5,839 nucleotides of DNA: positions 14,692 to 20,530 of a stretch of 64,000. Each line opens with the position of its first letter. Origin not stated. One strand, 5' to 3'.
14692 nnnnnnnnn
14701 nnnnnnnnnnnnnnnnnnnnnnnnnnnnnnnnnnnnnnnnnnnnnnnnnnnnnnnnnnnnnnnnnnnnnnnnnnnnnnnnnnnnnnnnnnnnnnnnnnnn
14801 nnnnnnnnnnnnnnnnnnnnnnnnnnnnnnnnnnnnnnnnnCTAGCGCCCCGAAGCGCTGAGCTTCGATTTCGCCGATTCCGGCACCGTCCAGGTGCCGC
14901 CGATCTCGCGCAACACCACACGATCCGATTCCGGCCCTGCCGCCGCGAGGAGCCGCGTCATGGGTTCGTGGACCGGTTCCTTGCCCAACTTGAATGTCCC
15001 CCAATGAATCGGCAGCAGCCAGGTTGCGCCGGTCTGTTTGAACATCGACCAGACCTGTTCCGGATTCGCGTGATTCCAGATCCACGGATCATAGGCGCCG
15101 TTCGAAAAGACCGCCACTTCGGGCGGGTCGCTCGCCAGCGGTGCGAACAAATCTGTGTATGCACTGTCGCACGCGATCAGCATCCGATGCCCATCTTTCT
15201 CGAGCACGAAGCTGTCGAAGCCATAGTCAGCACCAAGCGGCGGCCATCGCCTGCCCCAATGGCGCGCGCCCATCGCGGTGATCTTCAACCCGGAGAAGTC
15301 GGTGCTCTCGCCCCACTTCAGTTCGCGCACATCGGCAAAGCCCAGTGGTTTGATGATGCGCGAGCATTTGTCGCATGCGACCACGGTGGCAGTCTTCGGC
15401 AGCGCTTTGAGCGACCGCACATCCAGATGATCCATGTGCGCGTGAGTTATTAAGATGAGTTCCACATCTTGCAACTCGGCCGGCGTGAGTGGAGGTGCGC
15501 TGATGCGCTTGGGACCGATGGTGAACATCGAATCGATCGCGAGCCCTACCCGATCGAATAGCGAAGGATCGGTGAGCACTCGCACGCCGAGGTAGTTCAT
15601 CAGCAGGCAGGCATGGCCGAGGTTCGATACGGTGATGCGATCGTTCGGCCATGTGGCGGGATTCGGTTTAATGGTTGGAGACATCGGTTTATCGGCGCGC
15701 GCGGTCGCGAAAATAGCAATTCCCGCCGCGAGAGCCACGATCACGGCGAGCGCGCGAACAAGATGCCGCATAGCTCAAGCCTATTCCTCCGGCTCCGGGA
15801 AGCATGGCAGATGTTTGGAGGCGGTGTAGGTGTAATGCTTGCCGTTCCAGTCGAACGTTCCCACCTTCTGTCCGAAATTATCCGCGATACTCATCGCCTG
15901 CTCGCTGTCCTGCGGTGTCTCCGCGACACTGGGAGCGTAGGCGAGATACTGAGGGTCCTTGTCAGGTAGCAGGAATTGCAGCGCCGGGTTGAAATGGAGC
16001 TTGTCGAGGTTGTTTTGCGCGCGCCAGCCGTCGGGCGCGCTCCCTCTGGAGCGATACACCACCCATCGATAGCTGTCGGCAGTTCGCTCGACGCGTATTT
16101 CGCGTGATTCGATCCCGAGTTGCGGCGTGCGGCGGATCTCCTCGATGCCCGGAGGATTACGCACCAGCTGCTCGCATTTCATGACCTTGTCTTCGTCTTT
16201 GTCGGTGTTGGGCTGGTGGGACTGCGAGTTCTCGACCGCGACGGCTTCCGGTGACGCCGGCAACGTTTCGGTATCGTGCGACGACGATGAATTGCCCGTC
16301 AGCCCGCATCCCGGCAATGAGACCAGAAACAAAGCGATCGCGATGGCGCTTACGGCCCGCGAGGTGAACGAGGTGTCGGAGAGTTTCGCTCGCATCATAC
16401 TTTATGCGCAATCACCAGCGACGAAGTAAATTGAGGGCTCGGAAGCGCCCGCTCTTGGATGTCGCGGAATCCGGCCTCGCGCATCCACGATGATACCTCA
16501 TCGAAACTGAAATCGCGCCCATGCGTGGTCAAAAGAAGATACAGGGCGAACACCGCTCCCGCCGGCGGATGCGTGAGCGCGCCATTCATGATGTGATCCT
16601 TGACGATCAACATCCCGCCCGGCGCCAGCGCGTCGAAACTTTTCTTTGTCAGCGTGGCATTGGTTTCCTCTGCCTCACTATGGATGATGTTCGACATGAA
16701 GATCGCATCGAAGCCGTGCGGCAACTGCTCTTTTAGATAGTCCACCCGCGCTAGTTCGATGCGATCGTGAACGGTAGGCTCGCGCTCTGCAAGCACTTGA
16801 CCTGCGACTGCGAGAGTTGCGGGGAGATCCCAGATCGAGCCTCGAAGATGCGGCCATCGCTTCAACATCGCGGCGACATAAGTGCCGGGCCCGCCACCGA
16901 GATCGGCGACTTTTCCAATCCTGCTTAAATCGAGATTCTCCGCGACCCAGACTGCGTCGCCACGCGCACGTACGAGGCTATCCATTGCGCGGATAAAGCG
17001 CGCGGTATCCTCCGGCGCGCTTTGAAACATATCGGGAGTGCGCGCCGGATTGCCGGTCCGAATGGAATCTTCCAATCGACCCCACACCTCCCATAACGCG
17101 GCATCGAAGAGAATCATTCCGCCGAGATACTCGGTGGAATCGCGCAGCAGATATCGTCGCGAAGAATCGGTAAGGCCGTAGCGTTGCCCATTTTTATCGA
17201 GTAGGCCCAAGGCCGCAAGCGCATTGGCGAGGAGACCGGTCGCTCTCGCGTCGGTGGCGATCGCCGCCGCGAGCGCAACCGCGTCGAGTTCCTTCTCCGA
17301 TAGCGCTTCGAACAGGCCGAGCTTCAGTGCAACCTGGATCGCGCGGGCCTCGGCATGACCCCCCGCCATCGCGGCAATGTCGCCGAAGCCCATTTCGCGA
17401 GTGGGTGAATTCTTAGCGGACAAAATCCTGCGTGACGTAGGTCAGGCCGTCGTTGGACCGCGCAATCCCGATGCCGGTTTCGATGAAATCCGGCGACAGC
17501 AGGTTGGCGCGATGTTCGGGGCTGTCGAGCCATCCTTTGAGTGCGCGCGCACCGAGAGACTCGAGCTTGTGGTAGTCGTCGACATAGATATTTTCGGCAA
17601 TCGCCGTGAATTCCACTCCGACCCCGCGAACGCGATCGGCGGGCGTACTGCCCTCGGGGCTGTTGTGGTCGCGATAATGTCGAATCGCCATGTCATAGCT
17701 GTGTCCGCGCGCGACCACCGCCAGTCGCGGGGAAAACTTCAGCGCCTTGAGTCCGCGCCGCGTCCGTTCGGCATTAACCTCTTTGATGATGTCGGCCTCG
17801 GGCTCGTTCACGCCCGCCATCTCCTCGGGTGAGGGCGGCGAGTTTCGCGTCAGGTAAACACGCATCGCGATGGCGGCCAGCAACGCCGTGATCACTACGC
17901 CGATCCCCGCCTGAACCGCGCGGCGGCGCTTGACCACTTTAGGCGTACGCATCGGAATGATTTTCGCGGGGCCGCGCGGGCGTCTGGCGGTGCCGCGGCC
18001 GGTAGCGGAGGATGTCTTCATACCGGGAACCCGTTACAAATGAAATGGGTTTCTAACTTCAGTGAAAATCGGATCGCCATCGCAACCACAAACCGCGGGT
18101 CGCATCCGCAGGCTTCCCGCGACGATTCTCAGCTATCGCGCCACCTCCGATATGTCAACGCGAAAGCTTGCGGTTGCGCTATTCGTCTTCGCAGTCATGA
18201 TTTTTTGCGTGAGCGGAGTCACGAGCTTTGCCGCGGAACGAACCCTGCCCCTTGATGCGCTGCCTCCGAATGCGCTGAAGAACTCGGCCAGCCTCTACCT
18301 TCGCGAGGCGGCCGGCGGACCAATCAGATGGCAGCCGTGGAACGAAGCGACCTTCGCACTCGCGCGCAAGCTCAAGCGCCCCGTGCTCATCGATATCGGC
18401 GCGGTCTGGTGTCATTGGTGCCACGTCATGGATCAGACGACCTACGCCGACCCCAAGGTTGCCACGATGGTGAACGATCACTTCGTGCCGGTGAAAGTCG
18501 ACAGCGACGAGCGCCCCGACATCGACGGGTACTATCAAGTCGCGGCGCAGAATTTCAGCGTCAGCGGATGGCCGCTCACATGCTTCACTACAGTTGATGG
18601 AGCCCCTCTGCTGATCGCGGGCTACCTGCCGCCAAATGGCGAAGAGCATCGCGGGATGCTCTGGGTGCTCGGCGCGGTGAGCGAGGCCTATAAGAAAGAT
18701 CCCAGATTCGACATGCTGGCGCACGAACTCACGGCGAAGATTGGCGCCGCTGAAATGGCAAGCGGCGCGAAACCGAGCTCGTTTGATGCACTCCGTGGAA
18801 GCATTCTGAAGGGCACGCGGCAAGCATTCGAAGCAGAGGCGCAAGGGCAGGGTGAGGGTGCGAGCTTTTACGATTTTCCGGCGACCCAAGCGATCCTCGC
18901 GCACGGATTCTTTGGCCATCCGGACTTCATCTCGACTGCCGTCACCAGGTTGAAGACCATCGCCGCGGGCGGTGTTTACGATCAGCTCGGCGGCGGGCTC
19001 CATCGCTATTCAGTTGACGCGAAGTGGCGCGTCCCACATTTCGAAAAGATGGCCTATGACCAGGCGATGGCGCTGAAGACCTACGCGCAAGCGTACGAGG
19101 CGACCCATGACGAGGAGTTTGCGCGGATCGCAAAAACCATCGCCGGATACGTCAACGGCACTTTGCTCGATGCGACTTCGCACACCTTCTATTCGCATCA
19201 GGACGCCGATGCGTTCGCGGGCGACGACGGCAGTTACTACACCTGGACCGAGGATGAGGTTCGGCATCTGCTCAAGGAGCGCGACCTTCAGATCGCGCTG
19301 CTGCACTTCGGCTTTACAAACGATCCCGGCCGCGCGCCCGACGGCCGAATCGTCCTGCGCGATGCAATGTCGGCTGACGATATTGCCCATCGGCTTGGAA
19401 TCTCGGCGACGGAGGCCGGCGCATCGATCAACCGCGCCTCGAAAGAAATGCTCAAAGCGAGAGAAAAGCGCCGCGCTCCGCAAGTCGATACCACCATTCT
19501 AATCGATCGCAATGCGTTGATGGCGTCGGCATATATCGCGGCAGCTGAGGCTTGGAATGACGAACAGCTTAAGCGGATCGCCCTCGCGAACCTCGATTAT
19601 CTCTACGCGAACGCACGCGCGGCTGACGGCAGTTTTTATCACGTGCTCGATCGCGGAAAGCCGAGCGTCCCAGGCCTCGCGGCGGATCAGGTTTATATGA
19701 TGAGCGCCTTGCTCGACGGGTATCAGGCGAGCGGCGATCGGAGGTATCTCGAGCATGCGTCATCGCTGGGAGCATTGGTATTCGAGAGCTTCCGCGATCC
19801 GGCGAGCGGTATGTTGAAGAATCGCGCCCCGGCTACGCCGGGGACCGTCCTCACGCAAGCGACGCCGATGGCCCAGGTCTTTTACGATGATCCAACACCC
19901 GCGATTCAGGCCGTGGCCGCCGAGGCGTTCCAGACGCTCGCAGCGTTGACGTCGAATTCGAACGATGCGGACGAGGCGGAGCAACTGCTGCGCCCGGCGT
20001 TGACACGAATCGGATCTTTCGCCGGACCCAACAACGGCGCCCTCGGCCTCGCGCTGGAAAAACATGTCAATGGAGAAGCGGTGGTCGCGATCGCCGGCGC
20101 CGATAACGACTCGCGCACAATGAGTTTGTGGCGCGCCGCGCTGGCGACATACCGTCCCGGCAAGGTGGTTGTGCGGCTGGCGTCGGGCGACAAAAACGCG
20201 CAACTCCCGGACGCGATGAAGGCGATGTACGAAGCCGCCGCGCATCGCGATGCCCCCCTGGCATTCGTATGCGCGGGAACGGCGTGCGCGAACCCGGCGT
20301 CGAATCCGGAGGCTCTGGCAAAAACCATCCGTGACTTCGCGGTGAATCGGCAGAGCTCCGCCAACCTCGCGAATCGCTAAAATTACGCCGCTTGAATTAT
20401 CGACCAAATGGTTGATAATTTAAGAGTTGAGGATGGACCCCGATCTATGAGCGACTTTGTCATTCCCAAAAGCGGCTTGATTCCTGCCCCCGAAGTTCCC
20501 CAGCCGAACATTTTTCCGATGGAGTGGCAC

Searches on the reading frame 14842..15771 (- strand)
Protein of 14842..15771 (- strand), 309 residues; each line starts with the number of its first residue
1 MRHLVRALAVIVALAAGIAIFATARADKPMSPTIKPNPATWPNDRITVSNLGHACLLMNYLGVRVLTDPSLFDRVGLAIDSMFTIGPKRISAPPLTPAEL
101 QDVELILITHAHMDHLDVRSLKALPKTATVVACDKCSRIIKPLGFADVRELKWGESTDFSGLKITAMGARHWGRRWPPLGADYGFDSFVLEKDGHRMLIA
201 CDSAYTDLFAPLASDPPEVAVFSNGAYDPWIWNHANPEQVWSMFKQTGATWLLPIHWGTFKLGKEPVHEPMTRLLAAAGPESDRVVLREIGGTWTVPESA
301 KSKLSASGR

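Call 31: search_protein_families(library=pfam, proteins=[window:14842-15771:-], max_evalue=0.0001)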
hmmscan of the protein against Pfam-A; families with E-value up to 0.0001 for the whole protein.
window:14842-15771:- (309 aa): 2 families
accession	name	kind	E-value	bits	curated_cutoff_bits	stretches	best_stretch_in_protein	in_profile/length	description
PF12706.13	Lactamase_B_2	-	3.7e-22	79.3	27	1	64-257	2-200/200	Beta-lactamase superfamily domain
PF13483.12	Lactamase_B_3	-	2.4e-10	41.1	24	1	48-185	2-96/160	Beta-lactamase superfamily domain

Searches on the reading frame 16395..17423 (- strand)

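Call 31: search_protein_families(library=pfam, proteins=[window:16395-17423:-], max_evalue=0.0001)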
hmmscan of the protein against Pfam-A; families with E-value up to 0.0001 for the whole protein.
window:16395-17423:- (342 aa): 5 families
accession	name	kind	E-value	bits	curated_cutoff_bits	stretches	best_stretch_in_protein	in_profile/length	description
PF00891.24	Methyltransf_2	-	3.3e-24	85.8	22.3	1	134-320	30-210/210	O-methyltransferase domain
PF08100.18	Dimerisation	-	9.4e-12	45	25.6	1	19-92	12-91/93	O-methyltransferase dimerisation domain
PF08242.18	Methyltransf_12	-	2.9e-07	31.6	30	1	174-272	2-98/98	Methyltransferase domain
PF05175.20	MTS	-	1.5e-05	25.2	23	1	161-274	24-138/170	Methyltransferase small domain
PF13649.12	Methyltransf_25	-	2.3e-05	25.5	27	0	172-270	1-97/97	Methyltransferase domain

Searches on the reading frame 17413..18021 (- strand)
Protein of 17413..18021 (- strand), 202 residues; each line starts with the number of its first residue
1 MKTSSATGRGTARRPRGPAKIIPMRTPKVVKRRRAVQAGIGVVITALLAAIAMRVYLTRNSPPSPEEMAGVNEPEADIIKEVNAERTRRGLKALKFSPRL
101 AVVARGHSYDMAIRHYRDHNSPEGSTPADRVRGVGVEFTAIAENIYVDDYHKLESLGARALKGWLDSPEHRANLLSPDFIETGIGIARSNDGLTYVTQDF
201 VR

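Call 31: search_protein_families(library=pfam, proteins=[window:17413-18021:-], max_evalue=0.0001)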
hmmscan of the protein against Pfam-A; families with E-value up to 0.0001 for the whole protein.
window:17413-18021:- (202 aa): 1 family
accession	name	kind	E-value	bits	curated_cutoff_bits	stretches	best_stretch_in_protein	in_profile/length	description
PF00188.32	CAP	-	2.7e-20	73.8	21.1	1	81-200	3-117/117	Cysteine-rich secretory protein family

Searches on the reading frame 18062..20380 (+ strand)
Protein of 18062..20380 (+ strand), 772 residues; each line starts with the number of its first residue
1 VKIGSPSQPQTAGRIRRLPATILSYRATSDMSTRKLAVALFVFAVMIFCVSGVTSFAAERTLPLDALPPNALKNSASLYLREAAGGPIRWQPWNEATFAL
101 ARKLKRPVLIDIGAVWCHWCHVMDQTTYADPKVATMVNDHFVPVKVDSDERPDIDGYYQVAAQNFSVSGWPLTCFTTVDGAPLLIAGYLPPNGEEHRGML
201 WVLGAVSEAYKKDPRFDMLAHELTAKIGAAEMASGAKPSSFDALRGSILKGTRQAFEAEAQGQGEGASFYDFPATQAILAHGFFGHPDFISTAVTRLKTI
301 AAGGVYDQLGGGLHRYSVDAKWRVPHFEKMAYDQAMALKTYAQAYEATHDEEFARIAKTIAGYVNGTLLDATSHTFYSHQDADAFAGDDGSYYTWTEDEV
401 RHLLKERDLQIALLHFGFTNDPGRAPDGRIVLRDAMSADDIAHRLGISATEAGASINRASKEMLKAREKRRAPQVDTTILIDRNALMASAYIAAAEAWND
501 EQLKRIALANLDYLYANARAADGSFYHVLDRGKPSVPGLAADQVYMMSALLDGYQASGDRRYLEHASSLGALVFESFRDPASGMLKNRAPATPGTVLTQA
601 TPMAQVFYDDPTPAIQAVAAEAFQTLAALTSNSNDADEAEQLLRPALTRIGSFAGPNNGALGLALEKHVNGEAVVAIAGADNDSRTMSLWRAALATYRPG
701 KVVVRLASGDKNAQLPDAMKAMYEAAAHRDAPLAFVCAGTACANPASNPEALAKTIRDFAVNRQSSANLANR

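Call 31: search_protein_families(library=pfam, proteins=[window:18062-20380:+], max_evalue=0.0001)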
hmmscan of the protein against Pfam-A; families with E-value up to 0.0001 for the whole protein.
window:18062-20380:+ (772 aa): 4 families
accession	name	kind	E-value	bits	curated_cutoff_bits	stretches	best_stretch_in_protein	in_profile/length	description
PF03190.21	Thioredox_DsbH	-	3.2e-48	164.2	27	1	70-214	2-148/163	Protein of unknown function, DUF255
PF13899.12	Thioredoxin_7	-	1.9e-13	50.8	27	1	89-153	1-65/83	Thioredoxin-like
PF13098.12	Thioredoxin_2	-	1e-05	26.3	27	1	102-192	2-98/104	Thioredoxin-like domain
PF06662.19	C5-epim_C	-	4.1e-05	23.6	23.3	0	331-360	28-57/188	D-glucuronyl C5-epimerase C-terminus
